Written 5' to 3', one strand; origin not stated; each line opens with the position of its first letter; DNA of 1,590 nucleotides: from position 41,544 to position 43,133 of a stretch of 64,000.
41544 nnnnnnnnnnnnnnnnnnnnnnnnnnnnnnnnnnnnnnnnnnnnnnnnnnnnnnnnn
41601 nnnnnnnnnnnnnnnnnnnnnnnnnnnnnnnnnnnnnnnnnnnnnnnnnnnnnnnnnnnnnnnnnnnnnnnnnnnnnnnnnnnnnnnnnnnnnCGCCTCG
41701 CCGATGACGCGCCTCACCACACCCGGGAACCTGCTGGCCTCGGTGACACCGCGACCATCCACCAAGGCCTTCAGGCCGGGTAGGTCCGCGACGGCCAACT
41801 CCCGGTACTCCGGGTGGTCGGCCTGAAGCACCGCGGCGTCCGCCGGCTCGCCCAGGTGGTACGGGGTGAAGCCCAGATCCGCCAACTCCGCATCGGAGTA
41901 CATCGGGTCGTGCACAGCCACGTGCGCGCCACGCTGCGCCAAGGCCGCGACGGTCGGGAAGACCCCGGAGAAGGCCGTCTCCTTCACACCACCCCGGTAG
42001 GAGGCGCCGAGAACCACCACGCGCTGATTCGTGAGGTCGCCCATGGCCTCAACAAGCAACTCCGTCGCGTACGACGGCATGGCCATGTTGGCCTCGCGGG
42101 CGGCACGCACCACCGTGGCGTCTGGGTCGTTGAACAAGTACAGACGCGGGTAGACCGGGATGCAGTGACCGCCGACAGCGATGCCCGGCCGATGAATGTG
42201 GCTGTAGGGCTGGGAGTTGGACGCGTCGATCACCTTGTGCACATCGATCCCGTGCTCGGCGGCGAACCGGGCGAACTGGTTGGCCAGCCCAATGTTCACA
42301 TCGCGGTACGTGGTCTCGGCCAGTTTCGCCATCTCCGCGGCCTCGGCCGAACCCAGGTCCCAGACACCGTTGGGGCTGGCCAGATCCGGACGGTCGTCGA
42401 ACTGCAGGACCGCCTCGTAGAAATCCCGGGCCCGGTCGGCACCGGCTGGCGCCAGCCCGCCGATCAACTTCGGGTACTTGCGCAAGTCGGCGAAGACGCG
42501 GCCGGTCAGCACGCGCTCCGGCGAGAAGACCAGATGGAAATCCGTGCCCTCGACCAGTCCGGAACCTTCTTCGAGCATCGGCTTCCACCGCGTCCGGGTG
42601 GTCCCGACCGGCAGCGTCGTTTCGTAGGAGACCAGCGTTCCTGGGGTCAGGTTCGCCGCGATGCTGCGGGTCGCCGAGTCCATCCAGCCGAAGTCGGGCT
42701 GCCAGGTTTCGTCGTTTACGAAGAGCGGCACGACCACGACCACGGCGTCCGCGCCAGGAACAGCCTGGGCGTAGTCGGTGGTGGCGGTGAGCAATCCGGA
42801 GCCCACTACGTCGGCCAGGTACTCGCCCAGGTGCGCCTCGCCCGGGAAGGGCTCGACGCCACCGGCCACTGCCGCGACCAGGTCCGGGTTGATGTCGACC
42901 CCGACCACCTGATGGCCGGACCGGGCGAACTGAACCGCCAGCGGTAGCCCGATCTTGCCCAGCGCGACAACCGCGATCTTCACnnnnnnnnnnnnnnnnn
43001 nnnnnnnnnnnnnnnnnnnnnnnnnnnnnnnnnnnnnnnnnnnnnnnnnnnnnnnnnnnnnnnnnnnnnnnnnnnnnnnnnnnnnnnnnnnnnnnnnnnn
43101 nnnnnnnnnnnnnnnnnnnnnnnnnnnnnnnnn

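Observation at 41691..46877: Complete WbpA/B/E/D/I-type pathway for UDP-2,3-diacetamido-2,3-dideoxy-D-mannuronic acid in a Gram-positive high-GC genome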

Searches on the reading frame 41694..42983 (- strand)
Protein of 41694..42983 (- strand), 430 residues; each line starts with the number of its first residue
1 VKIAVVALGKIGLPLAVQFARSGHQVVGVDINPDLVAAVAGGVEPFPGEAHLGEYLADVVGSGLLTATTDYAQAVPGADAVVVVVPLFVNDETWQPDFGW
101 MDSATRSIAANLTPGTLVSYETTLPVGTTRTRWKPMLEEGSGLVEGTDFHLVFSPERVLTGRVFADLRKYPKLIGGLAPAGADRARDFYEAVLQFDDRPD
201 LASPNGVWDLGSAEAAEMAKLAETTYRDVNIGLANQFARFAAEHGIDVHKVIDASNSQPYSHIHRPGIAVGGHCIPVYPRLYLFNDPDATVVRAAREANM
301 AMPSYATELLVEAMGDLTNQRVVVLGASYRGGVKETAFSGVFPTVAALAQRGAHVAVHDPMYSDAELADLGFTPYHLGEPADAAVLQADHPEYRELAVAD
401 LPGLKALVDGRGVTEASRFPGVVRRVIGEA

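Call 6: search_protein_families(library=ncbifam, proteins=[window:41694-42983:-], max_evalue=0.00001)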
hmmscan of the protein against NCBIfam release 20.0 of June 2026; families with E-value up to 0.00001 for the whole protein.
window:41694-42983:- (430 aa): 7 families
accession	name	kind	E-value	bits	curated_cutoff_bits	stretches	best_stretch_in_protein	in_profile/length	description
TIGR03026.1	NDP-sugDHase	subfamily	2.2e-88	296.8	189.8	1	1-411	1-412/413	nucleotide sugar dehydrogenase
NF040825.1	UDPMaNacDH_Arch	equivalog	5.2e-77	259.5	750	1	1-416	1-403/418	UDP-N-acetyl-D-mannosamine dehydrogenase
NF008286.0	PRK11064.1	equivalog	1e-54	185.8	459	1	2-339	5-340/420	UDP-N-acetyl-D-mannosamine dehydrogenase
NF041297.1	UDPGDh_AglM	equivalog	2.2e-38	132.3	670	1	1-415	1-418/429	UDP-glucose 6-dehydrogenase AglM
NF011729.0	PRK15182.1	equivalog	6e-31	107.7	592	1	1-367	7-361/425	Vi polysaccharide biosynthesis UDP-N-acetylglucosamine C-6 dehydrogenase TviB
NF047673.2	TeichurnBiosyTuaD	equivalog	2.8e-24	86.1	700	1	2-413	3-413/439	UDP-glucose 6-dehydrogenase TuaD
NF011631.0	PRK15057.1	equivalog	1.9e-09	37.1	757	1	1-300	1-281/388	UDP-glucose 6-dehydrogenase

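Call 7: search_protein_families(library=pfam, proteins=[window:41694-42983:-], max_evalue=0.001)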
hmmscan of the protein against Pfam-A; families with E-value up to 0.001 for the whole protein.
window:41694-42983:- (430 aa): 7 families
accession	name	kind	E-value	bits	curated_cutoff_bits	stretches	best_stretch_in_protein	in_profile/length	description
PF03721.20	UDPG_MGDP_dh_N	-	3.9e-32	111.8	27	1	1-181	1-179/187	UDP-glucose/GDP-mannose dehydrogenase family, NAD binding domain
PF00984.24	UDPG_MGDP_dh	-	4.8e-20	71.9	25.4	1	214-299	1-92/94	UDP-glucose/GDP-mannose dehydrogenase family, central domain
PF03720.21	UDPG_MGDP_dh_C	-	3.4e-12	47.1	30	1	324-414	2-101/103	UDP-glucose/GDP-mannose dehydrogenase family, UDP binding domain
PF01210.29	NAD_Gly3P_dh_N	-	2.9e-05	24.5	23.1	1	2-93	1-85/158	NAD-dependent glycerol-3-phosphate dehydrogenase N-terminus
PF02737.24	3HCDH_N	-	9.1e-05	22.9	22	1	2-82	1-83/180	3-hydroxyacyl-CoA dehydrogenase, NAD binding domain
PF03807.23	F420_oxidored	-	0.00015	22.7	21.6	1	2-94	1-76/94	NADP oxidoreductase coenzyme F420-dependent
PF03446.21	NAD_binding_2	-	0.00048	20.6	21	0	2-87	1-65/161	NAD binding domain of 6-phosphogluconate dehydrogenase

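Call 12: search_solved_structures(query=window:41694-42983:-, max_evalue=1e-10)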
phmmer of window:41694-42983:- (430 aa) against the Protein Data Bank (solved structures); distinct sequences matched with E-value up to 1e-10: 16.
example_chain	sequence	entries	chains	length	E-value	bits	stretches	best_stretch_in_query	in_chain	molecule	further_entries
4r16_A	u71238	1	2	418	1e-65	225.6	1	1-417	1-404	418aa long hypothetical UDP-N-acetyl-D-mannosaminuronic acid dehydrogenase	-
3ojl_A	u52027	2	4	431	6.3e-51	176.9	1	2-416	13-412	Cap5O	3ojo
4xr9_A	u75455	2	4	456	6.3e-44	153.8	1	1-396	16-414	CalS8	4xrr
3g79_A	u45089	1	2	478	4.9e-40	141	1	2-421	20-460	NDP-N-acetyl-D-galactosaminuronic acid dehydrogenase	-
3vtf_A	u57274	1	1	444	3.2e-31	111.9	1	3-416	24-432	UDP-glucose 6-dehydrogenase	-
4a7p_A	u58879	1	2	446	2e-22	83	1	2-402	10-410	UDP-GLUCOSE DEHYDROGENASE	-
3gg2_A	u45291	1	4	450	8.8e-20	74.3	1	2-375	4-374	Sugar dehydrogenase, UDP-glucose/GDP-mannose dehydrogenase family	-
2y0d_A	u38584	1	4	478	3.6e-17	65.7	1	1-364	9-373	UDP-GLUCOSE DEHYDROGENASE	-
1mfz_A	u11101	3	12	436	5.2e-17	65.1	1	1-359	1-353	GDP-mannose 6-dehydrogenase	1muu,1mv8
2y0c_A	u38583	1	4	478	1.9e-16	63.3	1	1-364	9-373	UDP-GLUCOSE DEHYDROGENASE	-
2y0e_A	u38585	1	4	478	3.5e-16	62.4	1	1-364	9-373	UDP-GLUCOSE DEHYDROGENASE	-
3phl_A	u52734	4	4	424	1.5e-15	60.3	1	1-366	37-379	UDP-glucose 6-dehydrogenase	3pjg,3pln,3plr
3pid_A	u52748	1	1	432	1.6e-15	60.3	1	1-366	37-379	UDP-glucose 6-dehydrogenase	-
1dli_A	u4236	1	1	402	1.1e-12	50.9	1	1-369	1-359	UDP-GLUCOSE DEHYDROGENASE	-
7kws_A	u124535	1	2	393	1.2e-11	47.5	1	1-317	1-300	UDP-glucose 6-dehydrogenase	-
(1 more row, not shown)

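Call 41: find_homologous_proteins(query=window:41694-42983:-, max_evalue=1e-10)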
Query window:41694-42983:- (430 aa): 8000 proteins with E <= 1e-10 among 8000 candidates; the best 120 are listed.
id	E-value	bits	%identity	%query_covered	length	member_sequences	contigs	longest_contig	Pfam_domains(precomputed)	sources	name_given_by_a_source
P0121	6.6e-284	959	100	100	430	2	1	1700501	PF00984.25,PF03721.21,PF03720.23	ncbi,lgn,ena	-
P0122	5.7e-275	930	97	100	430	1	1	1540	PF00984.25,PF03721.21,PF03720.23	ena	-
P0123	7.5e-224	761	80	100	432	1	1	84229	PF00984.25,PF03446.22,PF01210.30,PF03721.21,PF03720.23,PF02737.25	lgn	-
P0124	1.3e-223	761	79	100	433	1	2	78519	PF00984.25,PF01210.30,PF03721.21,PF03720.23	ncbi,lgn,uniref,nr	ncbi:nucleotide sugar dehydrogenase [Knoellia remsis]|uniref:Nucleotide sugar dehydrogenase n=1 Tax=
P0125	1.6e-223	760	79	100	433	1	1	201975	PF00984.25,PF01210.30,PF03721.21,PF03720.23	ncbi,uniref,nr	ncbi:nucleotide sugar dehydrogenase [Knoellia sinensis KCTC 19936]|uniref:Nucleotide sugar dehydroge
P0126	8.9e-223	758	80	100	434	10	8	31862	PF00984.25,PF01210.30,PF03721.21,PF03720.23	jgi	-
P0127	1.3e-221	754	79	100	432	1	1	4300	PF00984.25,PF03721.21,PF03720.23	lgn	-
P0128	1.5e-221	754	80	100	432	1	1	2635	PF00984.25,PF01210.30,PF03721.21,PF03720.23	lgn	-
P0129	2.7e-221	753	80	100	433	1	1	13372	PF00984.25,PF03721.21,PF03720.23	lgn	-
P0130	3.7e-221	753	80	100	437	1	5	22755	PF00984.25,PF01210.30,PF03721.21,PF03720.23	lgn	-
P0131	6.0e-221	752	79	100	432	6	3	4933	PF00984.25,PF03721.21,PF03720.23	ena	-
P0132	1.1e-220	751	79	100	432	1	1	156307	PF00984.25,PF03446.22,PF01210.30,PF03721.21,PF03720.23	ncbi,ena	-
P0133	1.1e-220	751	79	100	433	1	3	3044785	PF00984.25,PF01210.30,PF03721.21,PF03720.23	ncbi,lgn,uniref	ncbi:nucleotide sugar dehydrogenase [Knoellia sp. LjRoot47]|uniref:nucleotide sugar dehydrogenase n=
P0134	1.6e-220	751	79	100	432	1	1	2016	PF00984.25,PF03446.22,PF01210.30,PF03721.21,PF03720.23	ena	-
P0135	2.1e-220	750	79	100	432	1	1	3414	PF00984.25,PF03446.22,PF01210.30,PF03721.21,PF03720.23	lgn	-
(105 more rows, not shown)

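Call 42: find_encoding_contigs(protein=P0121, flank=2000, max_places=3)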
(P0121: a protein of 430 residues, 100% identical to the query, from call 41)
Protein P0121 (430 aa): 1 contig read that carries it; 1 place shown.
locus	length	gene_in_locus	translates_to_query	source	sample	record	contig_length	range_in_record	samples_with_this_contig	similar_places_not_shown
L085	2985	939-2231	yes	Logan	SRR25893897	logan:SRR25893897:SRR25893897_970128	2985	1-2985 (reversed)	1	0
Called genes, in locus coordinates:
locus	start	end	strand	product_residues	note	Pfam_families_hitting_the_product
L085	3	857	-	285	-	?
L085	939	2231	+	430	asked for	PF03721:UDPG_MGDP_dh_N, PF00984:UDPG_MGDP_dh, PF03720:UDPG_MGDP_dh_C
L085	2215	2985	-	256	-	?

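Call 59: search_dna_similar(query=window:41694-42983:-, collection=plasmids, mode=protein, max_rows=30, max_evalue=1e-30)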
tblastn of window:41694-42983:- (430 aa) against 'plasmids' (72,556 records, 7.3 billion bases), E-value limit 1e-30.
Records with a match: 685; places in all: 717; records where one place covers at least 80% of the query: 679.
Best place of each record, by identity: <60% 685.
By first word of the organism name: Ralstonia 132; Rhizobium 128; Sinorhizobium 79; Phaeobacter 57; Azospirillum 25; Streptomyces 22; Bacillus 22; Escherichia 12; Leisingera 12; Ensifer 11; and 79 more.
By predicted mobility (MOB-suite, as given by PLSDB): non-mobilizable 417; mobilizable 216; conjugative 52.
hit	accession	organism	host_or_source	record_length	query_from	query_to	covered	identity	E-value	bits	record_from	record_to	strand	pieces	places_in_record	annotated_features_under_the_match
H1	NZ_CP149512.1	Pararhizobium sp. A13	Aeschynomene indica,cell ...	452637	1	413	96%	41.8%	6e-66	235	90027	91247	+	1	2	nucleotide sugar dehydrogenase | NAD-dependent epimerase/dehydratase family protein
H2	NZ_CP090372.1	Halobaculum sp. CBA1158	solar salt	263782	1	416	97%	40.7%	4e-64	230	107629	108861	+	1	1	nucleotide sugar dehydrogenase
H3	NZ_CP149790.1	Haloterrigena sp. KLK7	cell culture,salt lake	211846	1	420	98%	40.1%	6e-65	233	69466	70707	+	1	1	nucleotide sugar dehydrogenase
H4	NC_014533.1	Gloeothece verrucosa PCC 7822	fresh water in rice field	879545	1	419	97%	40.2%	6e-75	261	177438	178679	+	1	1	nucleotide sugar dehydrogenase | NAD-dependent epimerase/dehydratase family protein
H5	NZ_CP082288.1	Halobaculum roseum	cell culture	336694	3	419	97%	40.3%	6e-66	235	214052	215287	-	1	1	nucleotide sugar dehydrogenase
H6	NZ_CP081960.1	Halobaculum magnesiiphilum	cell culture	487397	3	411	95%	41.1%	4e-66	236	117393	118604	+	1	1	nucleotide sugar dehydrogenase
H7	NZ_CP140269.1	Priestia megaterium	Single cell,ginseng rhizosphere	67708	3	412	95%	40.8%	1e-90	306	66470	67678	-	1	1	nucleotide sugar dehydrogenase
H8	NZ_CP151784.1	Priestia megaterium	whole organism,soil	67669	3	412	95%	40.8%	2e-90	306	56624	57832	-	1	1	nucleotide sugar dehydrogenase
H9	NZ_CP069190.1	Haloterrigena salifodinae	Salt Microbe,Salt Mine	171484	1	420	98%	39.1%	3e-64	231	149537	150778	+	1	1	nucleotide sugar dehydrogenase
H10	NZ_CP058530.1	Halobaculum halophilum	cell culture,sediment in salt lake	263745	3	428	99%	38.4%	4e-63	227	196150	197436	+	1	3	nucleotide sugar dehydrogenase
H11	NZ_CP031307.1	Natronorubrum bangense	Cell culture,The Bange salt-alkaline ...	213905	3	420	97%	39.0%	9e-49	241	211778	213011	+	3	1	none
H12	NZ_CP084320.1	Haloterrigena alkaliphila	Salt lake,Salt lake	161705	1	417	97%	39.1%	2e-65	234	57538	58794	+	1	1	nucleotide sugar dehydrogenase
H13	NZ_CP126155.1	Halobaculum lipolyticum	cell culture,sediment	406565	3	419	97%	39.1%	8e-63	226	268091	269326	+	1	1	nucleotide sugar dehydrogenase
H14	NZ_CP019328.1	Natronorubrum daqingense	-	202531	1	411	96%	39.6%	4e-63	227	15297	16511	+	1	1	nucleotide sugar dehydrogenase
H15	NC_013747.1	Haloterrigena turkmenica DSM 5511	-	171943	1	420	98%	38.6%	7e-61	221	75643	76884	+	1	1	nucleotide sugar dehydrogenase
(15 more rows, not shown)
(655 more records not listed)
